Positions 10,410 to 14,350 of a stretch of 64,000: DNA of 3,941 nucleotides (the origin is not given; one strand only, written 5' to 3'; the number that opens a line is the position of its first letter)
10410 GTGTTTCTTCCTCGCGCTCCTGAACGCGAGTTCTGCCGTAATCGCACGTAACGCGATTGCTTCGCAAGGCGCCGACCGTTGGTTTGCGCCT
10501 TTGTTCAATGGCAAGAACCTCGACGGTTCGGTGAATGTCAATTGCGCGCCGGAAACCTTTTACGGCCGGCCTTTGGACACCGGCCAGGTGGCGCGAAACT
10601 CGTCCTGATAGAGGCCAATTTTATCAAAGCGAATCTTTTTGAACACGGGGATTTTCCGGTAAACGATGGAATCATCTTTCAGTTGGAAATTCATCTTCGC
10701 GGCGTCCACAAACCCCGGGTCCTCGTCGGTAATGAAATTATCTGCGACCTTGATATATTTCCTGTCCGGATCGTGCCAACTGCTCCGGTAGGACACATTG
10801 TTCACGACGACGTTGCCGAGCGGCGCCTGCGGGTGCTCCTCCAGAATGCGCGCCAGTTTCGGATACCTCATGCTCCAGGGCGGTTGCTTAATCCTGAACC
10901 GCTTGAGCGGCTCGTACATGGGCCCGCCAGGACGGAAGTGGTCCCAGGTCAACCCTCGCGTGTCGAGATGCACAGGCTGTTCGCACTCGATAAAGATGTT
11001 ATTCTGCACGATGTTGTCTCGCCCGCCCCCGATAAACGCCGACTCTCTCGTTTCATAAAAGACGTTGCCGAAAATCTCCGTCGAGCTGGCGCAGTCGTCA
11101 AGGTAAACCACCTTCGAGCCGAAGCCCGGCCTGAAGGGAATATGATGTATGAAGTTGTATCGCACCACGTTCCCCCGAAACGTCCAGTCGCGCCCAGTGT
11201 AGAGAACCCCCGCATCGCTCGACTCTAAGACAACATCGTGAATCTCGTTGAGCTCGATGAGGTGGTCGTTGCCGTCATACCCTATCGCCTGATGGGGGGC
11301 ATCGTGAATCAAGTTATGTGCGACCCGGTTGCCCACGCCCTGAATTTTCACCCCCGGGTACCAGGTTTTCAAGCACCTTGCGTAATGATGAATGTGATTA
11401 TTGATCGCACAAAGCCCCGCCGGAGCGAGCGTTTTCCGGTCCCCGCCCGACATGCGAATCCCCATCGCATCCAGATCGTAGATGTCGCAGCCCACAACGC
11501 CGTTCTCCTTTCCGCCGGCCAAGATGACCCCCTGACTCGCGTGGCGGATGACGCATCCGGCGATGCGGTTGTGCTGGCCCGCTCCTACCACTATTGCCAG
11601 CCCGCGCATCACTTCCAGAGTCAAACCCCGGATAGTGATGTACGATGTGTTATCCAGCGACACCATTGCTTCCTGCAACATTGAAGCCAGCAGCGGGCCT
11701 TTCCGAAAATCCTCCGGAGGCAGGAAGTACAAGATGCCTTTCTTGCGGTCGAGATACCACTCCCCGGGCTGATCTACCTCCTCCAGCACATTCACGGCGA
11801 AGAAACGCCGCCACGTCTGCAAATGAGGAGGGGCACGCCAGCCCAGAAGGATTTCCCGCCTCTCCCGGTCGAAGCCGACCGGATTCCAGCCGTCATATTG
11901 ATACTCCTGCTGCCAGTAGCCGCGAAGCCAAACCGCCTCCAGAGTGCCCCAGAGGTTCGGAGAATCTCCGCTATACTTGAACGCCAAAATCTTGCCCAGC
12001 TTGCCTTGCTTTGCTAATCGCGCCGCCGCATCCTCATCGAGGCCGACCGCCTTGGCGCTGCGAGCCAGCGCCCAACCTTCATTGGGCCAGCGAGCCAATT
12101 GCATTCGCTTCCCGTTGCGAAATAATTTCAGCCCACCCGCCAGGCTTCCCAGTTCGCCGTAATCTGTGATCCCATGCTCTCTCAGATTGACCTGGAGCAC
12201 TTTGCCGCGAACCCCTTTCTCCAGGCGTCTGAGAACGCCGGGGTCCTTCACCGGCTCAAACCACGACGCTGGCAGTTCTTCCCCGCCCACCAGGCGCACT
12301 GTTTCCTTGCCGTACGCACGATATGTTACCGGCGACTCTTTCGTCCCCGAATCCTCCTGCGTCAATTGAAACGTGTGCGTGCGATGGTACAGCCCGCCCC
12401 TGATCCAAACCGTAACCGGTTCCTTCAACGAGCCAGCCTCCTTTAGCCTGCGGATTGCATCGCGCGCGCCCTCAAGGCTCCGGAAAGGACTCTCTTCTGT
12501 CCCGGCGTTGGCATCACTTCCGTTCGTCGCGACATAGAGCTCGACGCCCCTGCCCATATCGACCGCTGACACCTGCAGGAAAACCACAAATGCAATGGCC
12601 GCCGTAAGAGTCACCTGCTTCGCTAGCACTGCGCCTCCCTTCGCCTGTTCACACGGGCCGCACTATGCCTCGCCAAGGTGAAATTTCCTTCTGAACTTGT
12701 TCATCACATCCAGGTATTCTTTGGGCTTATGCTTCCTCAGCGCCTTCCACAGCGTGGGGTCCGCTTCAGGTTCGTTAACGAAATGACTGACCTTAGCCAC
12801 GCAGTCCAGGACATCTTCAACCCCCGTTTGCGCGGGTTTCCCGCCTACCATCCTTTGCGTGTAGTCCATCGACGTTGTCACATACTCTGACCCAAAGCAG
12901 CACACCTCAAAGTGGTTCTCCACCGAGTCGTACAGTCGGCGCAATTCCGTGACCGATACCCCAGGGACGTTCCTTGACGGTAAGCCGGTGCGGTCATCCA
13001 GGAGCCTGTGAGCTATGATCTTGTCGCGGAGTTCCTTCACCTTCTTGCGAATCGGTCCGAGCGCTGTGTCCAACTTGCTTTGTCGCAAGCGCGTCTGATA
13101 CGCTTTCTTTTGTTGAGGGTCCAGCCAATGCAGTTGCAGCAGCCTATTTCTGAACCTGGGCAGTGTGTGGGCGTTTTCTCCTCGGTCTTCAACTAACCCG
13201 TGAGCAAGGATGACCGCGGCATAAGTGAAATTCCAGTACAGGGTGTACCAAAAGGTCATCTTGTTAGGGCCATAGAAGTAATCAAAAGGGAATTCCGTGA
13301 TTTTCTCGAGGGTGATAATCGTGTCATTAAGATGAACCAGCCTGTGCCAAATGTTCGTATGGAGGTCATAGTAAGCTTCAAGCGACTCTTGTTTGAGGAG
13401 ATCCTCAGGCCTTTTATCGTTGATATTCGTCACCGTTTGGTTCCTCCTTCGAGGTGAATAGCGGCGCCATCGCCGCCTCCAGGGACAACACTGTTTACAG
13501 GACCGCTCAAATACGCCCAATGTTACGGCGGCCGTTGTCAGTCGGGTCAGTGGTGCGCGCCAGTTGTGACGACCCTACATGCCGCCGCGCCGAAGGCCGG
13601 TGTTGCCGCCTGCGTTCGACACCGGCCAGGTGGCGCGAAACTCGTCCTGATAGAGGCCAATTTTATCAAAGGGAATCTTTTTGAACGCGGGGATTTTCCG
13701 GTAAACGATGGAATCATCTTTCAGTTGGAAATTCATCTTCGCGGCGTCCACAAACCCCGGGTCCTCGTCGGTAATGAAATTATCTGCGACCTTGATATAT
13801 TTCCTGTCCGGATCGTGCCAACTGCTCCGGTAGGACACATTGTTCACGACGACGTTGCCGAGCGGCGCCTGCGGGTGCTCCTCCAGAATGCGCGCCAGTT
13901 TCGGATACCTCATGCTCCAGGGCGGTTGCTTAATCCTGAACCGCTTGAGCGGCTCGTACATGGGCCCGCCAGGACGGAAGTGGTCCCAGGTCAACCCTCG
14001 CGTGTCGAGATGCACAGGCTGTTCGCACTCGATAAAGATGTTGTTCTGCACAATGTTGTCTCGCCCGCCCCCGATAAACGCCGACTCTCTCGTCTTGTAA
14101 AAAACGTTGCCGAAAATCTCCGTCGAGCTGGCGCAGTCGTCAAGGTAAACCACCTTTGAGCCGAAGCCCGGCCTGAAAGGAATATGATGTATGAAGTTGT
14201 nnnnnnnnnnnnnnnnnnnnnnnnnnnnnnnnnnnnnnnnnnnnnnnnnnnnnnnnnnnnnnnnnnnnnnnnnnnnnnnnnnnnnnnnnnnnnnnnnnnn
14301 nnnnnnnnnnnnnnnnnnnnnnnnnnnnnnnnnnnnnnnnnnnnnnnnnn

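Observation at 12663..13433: Low-GC foreign gene inserted exactly between two gene-converted beta-helix paralogs; contains an HEPN-like R-x5-H motif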

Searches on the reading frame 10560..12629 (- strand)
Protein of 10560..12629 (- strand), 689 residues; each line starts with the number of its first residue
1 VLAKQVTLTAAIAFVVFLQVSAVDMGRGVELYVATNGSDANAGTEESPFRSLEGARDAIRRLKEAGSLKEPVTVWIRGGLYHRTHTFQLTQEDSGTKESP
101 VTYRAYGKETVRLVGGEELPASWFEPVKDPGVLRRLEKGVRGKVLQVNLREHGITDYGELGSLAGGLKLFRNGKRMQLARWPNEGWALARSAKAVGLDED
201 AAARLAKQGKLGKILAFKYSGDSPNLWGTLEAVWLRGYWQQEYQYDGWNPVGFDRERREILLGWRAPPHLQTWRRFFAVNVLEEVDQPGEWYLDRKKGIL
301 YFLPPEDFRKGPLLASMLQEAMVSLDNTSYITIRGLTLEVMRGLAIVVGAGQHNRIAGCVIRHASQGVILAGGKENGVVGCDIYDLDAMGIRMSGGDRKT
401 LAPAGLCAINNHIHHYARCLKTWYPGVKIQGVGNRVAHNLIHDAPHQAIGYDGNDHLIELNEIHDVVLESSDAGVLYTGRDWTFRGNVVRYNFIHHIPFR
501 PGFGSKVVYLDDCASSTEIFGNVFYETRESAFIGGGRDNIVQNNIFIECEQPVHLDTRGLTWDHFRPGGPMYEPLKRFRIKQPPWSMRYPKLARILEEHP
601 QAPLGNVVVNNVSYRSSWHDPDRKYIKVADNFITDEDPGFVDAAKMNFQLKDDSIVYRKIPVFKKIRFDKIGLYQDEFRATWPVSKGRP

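Call 3: search_protein_families(library=pfam, proteins=[window:10560-12629:-], max_evalue=1)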
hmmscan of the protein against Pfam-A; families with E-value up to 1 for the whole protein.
window:10560-12629:- (689 aa): 4 families
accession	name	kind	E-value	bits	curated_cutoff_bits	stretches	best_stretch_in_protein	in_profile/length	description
PF13229.12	Beta_helix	-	4e-14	53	25.9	2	323-488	3-157/158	Right handed beta helix region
PF05048.19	NosD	-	4.9e-09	36.4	23.6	2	432-555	47-156/212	Periplasmic copper-binding protein (NosD)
PF21231.2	GH141_M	-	0.002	18.4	27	1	275-304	126-155/156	GH141 insertion domain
PF12978.13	DUF3862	-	0.3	11.4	25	1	619-673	35-89/159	Domain of Unknown Function with PDB structure (DUF3862)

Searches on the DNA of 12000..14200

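Call 52: search_rna_families(source=window, start=12000, end=14200, threshold=evalue, max_evalue=1)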
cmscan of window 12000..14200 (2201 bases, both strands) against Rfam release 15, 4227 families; matches with E-value up to 1: 1.
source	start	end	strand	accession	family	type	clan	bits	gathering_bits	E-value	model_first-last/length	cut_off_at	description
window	13462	13534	-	RF00223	IRES_Bip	Cis-reg; IRES;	-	17.6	40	0.014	1-263/263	no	bip internal ribosome entry site (IRES)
